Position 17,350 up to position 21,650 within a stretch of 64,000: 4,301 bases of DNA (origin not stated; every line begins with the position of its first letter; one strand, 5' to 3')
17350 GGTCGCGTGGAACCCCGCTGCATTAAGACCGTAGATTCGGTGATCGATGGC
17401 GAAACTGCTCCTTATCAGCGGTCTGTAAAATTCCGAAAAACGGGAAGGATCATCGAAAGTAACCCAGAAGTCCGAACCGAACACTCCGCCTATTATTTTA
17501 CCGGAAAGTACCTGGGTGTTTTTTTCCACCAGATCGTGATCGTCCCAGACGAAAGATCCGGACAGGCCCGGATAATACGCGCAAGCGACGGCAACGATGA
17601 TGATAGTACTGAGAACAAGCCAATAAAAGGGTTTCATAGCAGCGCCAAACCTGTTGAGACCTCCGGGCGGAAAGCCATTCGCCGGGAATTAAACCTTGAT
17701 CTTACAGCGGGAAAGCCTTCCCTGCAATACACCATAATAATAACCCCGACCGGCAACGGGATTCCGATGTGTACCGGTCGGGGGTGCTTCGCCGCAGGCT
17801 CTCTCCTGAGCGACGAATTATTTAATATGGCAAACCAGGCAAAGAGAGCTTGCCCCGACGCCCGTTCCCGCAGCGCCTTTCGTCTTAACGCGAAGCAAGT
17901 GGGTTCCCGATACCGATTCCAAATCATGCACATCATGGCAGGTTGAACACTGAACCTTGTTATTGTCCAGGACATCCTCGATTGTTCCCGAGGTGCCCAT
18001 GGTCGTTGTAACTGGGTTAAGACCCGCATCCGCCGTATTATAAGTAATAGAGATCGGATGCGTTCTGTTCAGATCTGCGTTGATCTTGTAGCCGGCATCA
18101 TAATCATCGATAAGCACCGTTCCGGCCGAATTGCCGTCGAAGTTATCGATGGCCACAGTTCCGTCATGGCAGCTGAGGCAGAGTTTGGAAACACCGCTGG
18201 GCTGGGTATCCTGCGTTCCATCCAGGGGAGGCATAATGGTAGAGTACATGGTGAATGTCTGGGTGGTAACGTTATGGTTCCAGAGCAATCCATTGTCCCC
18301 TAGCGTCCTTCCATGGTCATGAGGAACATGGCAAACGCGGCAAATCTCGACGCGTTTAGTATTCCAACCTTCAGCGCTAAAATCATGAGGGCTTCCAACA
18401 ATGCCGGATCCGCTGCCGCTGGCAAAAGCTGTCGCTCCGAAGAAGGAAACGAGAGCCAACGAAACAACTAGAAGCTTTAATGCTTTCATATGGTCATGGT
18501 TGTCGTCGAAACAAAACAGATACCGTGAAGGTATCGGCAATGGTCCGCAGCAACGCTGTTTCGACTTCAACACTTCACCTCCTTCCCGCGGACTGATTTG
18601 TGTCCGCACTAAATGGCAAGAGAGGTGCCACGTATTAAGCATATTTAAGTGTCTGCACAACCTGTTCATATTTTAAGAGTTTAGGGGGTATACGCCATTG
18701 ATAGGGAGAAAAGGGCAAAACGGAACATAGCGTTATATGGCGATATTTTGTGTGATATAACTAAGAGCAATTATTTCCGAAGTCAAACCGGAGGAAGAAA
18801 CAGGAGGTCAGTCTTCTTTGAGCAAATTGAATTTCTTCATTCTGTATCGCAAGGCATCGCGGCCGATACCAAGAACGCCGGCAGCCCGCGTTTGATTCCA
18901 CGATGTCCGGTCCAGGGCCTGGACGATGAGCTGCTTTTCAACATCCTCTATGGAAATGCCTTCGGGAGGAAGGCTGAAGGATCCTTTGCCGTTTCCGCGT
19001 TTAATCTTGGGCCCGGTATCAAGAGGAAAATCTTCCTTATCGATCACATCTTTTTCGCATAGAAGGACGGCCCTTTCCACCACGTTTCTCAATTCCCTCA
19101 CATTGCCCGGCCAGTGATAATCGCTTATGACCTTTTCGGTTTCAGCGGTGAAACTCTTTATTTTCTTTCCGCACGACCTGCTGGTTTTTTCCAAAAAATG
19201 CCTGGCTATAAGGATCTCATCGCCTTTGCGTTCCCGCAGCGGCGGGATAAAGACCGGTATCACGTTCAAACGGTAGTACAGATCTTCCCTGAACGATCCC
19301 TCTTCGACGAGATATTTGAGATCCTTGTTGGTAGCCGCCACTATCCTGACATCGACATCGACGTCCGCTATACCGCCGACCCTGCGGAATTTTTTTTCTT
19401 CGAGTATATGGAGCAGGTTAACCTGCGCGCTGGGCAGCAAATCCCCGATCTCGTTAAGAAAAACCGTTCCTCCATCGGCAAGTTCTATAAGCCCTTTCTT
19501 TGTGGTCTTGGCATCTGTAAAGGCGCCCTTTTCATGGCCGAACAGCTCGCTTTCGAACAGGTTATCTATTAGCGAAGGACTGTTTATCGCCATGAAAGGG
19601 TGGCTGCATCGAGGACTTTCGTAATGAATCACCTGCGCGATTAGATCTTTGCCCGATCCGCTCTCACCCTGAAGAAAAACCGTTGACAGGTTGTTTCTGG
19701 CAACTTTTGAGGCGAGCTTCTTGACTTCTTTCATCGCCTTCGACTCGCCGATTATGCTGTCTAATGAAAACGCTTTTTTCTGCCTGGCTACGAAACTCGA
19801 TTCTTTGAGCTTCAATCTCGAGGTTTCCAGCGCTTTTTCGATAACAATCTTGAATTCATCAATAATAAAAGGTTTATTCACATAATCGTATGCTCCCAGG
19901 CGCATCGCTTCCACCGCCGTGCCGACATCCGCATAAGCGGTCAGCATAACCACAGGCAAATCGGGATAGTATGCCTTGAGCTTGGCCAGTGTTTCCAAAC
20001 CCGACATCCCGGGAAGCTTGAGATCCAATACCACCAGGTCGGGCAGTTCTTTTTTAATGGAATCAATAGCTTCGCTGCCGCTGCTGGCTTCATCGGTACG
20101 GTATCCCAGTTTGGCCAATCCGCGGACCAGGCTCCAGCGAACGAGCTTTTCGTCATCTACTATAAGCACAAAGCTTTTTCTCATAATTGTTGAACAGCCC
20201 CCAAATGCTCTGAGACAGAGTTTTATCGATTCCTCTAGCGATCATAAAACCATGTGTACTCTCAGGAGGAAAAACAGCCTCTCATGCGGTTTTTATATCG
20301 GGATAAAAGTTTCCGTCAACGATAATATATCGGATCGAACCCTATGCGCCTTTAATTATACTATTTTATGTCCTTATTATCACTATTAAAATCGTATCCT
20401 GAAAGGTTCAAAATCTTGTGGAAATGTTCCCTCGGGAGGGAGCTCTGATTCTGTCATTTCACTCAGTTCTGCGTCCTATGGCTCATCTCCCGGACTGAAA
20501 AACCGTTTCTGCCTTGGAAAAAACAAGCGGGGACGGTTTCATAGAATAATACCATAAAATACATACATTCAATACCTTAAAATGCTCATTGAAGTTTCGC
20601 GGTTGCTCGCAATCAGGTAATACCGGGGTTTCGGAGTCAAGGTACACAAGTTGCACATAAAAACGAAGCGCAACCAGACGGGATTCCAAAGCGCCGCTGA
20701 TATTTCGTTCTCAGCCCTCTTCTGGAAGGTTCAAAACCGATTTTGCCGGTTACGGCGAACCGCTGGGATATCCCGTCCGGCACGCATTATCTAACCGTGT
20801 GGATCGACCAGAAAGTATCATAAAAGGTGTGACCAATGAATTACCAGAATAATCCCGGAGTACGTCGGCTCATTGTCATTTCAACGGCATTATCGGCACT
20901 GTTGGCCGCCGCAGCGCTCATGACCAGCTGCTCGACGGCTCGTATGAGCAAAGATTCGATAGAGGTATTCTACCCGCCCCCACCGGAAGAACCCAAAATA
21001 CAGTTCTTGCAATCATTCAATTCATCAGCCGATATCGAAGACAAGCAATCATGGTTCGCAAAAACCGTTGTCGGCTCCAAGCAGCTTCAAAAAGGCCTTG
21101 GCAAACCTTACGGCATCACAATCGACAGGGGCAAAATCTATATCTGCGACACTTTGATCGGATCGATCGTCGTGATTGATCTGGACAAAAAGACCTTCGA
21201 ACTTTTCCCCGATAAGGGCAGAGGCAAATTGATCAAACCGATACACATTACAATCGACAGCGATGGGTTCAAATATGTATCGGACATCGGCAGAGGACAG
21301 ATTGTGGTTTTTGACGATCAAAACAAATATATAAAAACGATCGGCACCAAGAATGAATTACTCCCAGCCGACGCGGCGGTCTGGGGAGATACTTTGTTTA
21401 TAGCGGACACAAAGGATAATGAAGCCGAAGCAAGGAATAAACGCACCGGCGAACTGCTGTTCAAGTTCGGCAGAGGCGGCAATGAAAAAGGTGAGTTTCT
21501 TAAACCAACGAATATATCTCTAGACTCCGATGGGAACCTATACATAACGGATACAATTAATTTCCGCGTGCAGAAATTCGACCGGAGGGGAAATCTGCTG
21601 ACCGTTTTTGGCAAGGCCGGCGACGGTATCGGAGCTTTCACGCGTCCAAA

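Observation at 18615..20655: Two near-consensus sigma-54 promoters flank the bEBP gene and face outward toward the cytochrome operons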

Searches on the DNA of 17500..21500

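Call 38: search_rna_families(source=window, start=17500, end=21500, threshold=evalue, max_evalue=1)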
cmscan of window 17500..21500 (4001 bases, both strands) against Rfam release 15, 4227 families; matches with E-value up to 1: 0.
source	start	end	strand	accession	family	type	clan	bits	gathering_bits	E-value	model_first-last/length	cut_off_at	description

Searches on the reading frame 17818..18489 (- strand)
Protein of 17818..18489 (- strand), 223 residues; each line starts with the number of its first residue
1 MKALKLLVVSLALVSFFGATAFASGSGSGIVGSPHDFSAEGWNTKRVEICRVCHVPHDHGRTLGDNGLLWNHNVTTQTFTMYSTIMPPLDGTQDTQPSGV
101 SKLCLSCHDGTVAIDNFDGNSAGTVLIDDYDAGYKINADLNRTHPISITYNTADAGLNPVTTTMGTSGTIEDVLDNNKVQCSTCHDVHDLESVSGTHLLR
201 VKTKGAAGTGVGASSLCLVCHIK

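Call 8: search_protein_families(library=pfam, proteins=[window:17818-18489:-], max_evalue=0.01)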
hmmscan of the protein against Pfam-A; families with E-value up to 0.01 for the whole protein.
window:17818-18489:- (223 aa): 3 families
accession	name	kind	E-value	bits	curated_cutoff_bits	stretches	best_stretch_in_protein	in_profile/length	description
PF22113.1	Mtrc-MtrF_II-IV_dom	-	6.8e-06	26.2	30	0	45-114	79-135/176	Outer membrane cytochrome MtrC/MtrF-like, domains II/IV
PF14522.11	Cytochrome_C7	-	0.0013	18.9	24.8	0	46-114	12-54/67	Cytochrome c7 and related cytochrome c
PF09699.15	Paired_CXXCH_1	-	0.0084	16.2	20.6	0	100-111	28-39/41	Doubled CXXCH motif (Paired_CXXCH_1)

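Call 25: find_related_loci(query=A4, collection=metagenome_contigs, flank=10000)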
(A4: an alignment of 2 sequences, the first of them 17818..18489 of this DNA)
Query A4 (223 aa) in metagenome_contigs; peptide patterns used: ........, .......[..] (x = any residue, [..] = any of these).
191 stretches matched a pattern; 67 encode a relative of the query (tblastn E <= 1e-3); 67 distinct loci.
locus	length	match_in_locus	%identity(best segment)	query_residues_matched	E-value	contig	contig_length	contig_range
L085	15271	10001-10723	56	1-223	6e-73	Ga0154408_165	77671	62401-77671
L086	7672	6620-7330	55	1-223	4e-73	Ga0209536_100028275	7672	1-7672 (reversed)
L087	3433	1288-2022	53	1-223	3e-72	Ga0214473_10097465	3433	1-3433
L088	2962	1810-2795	53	1-223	3e-72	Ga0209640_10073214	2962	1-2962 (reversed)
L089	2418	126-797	55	3-223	5e-72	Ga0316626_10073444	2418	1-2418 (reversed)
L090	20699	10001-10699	54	1-223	6e-69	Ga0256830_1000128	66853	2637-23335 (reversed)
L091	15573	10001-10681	56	7-223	4e-68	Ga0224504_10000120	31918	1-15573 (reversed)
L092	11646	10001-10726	52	2-223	2e-65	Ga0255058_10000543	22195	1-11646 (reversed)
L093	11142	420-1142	52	1-223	2e-65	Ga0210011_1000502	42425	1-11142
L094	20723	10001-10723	52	1-223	3e-65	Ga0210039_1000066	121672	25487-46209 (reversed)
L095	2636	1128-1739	55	24-223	6e-66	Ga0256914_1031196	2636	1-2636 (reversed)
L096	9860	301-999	48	1-223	6e-65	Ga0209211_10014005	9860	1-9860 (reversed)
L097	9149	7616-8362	51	2-223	9e-65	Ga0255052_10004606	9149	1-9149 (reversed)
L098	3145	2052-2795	52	1-223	7e-65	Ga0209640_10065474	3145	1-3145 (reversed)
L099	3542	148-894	51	2-223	8e-65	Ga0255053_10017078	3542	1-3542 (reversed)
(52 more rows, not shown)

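Call 53: list_cluster_members(proteins=[P0002, P0018, L081:11683-12354:+, window:17818-18489:-, window:51303-53087:+])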
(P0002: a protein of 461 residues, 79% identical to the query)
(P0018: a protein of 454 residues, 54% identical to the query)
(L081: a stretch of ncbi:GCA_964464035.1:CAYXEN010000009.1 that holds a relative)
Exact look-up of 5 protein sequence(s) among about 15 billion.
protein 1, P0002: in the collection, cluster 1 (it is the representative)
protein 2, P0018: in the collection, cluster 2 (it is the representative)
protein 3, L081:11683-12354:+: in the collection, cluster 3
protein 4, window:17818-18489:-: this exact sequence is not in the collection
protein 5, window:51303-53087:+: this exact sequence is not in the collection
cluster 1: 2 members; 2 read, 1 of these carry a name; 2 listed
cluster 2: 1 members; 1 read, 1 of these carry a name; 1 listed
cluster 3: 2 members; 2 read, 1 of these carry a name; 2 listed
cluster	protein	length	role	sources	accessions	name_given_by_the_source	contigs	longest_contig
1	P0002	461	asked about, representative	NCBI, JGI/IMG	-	DNA-binding NtrC family response regulator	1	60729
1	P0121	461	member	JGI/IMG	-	-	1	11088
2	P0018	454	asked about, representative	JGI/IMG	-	two-component system, NtrC family, response regulator AtoC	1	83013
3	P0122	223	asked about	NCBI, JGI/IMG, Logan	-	hypothetical protein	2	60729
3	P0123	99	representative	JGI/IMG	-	-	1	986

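Call 89: search_solved_structures(query=window:17818-18489:-, max_evalue=1, show_alignments=1)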
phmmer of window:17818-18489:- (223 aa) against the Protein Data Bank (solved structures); distinct sequences matched with E-value up to 1: 5.
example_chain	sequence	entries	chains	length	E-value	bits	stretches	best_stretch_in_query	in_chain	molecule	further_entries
9yuq_N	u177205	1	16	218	4.7e-12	49.2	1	28-222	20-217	Putative multiheme cytochrome c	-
1eys_C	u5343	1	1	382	0.35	13.6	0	140-188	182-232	PHOTOSYNTHETIC REACTION CENTER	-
7c52_C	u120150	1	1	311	0.53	13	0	140-188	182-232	Photosynthetic reaction center cytochrome c subunit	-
5b5m_C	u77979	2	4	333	0.66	12.7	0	140-188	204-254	Photosynthetic reaction center cytochrome c subunit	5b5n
3wmm_C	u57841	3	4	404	0.97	12.1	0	140-188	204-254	Photosynthetic reaction center C subunit | Photosynthetic reaction center cytochrome c subunit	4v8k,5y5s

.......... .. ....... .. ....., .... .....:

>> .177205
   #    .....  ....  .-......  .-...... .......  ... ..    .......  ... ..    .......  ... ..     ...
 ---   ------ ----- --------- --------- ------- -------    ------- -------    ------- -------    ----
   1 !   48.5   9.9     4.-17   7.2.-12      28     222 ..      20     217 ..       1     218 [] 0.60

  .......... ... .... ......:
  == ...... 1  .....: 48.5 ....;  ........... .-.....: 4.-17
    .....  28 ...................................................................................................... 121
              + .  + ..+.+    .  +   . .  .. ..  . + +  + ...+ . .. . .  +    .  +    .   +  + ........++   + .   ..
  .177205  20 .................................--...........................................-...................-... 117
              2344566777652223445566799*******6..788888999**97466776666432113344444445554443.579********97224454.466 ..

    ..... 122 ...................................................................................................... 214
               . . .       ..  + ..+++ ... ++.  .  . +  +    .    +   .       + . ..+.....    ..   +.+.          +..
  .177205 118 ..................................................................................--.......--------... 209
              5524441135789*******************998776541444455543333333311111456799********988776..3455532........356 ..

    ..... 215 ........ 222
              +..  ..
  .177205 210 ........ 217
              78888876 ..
